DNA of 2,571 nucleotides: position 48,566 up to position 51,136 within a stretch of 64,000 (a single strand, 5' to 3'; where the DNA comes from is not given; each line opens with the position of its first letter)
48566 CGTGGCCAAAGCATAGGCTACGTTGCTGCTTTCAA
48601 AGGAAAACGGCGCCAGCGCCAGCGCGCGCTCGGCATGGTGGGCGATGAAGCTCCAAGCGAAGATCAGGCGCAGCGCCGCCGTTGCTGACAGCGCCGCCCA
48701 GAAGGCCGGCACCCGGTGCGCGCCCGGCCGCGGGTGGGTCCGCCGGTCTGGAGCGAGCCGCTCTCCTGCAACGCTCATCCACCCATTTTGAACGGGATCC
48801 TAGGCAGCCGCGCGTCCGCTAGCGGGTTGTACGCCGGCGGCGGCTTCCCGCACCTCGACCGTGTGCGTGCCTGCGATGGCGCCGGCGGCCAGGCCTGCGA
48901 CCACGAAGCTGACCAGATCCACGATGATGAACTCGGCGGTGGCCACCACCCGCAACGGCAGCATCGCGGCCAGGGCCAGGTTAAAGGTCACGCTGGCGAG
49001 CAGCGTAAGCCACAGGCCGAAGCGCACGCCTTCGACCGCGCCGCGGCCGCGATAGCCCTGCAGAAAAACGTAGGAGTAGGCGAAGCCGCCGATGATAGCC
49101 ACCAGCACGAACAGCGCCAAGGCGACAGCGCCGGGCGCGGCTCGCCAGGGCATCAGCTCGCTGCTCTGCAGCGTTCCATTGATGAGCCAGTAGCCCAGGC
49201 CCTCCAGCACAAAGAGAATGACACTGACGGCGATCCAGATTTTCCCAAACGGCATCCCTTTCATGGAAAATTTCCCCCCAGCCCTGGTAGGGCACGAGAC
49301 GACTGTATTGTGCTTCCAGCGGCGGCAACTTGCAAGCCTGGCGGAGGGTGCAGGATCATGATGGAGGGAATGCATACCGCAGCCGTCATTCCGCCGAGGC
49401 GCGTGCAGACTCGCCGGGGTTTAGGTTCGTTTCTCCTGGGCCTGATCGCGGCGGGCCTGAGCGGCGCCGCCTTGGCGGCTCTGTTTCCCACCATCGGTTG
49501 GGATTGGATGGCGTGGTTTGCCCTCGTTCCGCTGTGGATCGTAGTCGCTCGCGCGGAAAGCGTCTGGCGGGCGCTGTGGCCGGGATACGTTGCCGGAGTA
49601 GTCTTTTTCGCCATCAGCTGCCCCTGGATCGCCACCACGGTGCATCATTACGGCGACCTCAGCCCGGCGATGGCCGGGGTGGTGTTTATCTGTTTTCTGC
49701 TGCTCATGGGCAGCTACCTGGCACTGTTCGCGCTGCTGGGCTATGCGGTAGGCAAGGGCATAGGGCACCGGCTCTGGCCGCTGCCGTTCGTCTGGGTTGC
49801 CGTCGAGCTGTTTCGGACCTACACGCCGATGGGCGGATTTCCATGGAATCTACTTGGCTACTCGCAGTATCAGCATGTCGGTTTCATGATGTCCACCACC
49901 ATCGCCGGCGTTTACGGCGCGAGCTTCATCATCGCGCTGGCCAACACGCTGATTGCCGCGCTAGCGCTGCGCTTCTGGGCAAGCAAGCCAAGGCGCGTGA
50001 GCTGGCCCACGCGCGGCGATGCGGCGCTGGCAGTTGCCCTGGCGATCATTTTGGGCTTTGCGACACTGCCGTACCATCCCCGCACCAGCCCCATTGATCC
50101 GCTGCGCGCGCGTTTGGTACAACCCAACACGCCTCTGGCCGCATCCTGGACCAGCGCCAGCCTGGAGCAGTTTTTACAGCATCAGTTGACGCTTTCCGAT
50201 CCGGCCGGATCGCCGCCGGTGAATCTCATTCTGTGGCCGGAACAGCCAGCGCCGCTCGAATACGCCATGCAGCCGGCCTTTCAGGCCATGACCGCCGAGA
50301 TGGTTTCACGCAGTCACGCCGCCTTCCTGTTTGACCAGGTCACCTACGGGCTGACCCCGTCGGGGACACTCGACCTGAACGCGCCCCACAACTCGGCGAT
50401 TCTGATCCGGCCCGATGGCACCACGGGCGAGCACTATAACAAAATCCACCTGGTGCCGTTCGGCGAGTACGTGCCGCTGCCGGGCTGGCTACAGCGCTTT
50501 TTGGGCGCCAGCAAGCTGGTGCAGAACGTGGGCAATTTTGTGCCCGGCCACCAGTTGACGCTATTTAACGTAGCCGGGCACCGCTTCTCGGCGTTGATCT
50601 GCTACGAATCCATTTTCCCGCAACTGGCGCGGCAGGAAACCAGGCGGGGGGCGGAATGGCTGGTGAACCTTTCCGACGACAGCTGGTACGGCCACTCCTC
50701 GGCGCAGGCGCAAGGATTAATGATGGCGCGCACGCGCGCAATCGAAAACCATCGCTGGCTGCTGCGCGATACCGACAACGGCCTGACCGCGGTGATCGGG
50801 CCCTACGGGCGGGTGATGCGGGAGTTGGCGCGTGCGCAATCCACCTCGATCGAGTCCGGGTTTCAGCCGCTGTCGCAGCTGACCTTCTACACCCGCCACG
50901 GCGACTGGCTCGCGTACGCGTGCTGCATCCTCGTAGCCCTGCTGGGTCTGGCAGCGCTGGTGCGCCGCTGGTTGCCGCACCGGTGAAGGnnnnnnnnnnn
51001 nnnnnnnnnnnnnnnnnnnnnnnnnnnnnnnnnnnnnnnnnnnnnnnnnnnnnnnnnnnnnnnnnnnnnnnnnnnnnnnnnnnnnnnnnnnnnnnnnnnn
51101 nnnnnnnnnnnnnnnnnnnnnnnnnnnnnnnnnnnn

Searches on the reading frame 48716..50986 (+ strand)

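Call 21: search_protein_families(library=pfam, proteins=[window:48716-50986:+], max_evalue=0.00001)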
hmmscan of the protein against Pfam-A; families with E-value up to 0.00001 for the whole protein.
window:48716-50986:+ (756 aa): 2 families
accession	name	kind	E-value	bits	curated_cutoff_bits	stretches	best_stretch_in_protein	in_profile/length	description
PF20154.4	LNT_N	-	8e-32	111.1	27.1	1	249-412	1-159/159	Apolipoprotein N-acyltransferase N-terminal domain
PF00795.27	CN_hydrolase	-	1.5e-28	100.3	23.2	1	464-708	1-238/256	Carbon-nitrogen hydrolase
